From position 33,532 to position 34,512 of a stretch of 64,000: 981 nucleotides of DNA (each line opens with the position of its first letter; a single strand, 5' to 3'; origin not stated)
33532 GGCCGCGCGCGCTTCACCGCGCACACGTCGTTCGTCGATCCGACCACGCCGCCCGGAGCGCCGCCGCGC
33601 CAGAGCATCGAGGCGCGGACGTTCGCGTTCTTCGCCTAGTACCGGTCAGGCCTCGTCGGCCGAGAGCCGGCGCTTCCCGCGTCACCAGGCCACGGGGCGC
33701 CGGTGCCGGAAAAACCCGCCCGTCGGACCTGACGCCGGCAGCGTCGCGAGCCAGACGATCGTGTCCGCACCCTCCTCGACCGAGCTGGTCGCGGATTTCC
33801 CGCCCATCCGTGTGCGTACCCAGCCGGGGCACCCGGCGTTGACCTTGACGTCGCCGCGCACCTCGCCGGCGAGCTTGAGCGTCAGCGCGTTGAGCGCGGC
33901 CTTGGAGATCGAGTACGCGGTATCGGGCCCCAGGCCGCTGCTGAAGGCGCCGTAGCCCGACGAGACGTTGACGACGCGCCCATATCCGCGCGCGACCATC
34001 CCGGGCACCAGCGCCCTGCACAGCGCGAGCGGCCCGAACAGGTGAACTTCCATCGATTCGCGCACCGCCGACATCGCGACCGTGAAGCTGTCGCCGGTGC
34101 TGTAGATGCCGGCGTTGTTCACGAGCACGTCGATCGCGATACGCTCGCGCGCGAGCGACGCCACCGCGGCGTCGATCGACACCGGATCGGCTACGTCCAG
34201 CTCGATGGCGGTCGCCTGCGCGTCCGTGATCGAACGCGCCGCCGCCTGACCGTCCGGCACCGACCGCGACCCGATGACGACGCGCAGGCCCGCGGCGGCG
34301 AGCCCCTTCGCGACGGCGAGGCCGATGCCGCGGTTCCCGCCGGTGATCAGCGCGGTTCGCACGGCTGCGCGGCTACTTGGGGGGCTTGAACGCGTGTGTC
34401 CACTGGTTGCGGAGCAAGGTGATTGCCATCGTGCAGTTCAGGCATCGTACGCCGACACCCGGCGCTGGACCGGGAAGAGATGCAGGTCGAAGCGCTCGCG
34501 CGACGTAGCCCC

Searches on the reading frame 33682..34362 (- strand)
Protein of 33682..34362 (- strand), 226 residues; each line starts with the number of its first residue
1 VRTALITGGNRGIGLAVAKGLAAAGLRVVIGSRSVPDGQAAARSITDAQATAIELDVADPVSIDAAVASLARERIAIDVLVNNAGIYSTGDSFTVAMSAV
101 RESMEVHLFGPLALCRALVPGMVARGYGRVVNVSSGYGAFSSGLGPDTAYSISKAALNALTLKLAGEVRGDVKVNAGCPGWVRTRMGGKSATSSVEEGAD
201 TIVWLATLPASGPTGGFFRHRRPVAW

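Call 5: find_encoding_contigs(protein=window:33682-34362:-, flank=10000, max_places=10)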
Protein window:33682-34362:- (226 aa): no gene with exactly this product is on record in the collection.
